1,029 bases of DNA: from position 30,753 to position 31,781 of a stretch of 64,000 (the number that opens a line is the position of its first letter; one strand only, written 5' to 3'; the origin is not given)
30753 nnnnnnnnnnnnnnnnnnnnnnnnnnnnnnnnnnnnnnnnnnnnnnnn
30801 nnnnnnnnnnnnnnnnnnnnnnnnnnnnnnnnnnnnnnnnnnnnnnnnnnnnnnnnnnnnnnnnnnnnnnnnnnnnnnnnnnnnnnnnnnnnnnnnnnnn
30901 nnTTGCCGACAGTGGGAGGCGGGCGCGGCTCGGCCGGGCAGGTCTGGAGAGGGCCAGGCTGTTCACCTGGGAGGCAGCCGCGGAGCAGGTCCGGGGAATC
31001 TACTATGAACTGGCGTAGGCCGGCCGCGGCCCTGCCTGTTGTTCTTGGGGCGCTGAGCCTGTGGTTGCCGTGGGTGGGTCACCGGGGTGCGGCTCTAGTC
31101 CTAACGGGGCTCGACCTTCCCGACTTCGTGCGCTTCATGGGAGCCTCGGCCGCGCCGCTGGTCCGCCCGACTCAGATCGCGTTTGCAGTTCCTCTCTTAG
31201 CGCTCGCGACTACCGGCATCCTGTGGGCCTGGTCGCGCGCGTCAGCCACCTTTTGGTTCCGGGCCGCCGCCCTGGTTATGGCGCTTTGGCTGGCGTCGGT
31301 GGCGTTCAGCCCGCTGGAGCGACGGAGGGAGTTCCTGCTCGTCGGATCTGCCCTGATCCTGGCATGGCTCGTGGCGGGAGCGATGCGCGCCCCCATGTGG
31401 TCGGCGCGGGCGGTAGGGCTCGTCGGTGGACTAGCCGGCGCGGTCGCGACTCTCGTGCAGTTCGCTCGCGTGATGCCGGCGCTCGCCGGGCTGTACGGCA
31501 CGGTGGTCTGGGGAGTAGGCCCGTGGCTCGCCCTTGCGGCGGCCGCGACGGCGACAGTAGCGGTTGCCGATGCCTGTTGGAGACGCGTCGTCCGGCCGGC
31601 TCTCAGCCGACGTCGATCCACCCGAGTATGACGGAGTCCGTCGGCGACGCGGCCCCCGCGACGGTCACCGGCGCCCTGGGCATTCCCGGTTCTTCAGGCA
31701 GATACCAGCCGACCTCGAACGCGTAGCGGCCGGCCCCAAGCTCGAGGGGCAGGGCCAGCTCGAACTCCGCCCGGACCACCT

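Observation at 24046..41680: A 17.6-kb envelope glycosylation locus organised as two convergent operons: a Gtr/Arn-like lipid-carrier three-component system with extra GT-C and Wzy_C enzymes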

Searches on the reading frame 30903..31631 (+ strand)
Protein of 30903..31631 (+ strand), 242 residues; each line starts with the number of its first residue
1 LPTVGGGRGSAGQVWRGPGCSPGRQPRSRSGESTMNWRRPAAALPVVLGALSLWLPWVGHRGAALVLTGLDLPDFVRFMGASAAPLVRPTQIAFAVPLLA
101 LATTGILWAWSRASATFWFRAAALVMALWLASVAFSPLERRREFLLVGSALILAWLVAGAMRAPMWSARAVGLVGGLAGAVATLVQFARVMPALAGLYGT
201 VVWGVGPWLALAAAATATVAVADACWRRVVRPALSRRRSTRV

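Call 3: search_protein_families(library=pfam, proteins=[window:30903-31631:+], max_evalue=0.01)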
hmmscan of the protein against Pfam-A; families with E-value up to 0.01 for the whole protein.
window:30903-31631:+ (242 aa): 0 families

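Call 5: search_protein_families(library=ncbifam, proteins=[window:30903-31631:+], max_evalue=0.001)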
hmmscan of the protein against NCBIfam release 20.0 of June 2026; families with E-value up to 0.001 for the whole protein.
window:30903-31631:+ (242 aa): 0 families

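Call 74: search_protein_representatives(protein=window:31005-31628:+)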
Query: 208 residues. Proteins with E-value up to 0.001 (for the whole library): 24; up to 1e-10: 9; up to 1e-30: 2. The best 24 are listed.
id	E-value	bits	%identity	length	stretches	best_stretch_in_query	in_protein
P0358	5.6e-45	170.2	49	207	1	1-207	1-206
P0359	2.4e-32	128.9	52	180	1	24-201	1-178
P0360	1.6e-30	122.9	49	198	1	1-186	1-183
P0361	3.3e-26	108.8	47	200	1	1-194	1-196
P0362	9.0e-26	107.4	44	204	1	3-200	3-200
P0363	5.4e-24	101.6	42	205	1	1-193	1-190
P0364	4.0e-23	98.8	42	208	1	13-185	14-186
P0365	1.5e-20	90.4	37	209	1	1-197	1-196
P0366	1.7e-19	87.0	40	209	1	2-187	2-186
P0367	3.9e-09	53.1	35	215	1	3-191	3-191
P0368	2.2e-05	40.8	34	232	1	8-190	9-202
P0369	5.3e-05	39.6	33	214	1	13-187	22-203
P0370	5.6e-05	39.5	34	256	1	9-193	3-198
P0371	7.7e-05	39.1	34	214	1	14-193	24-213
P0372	9.4e-05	38.8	39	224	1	11-190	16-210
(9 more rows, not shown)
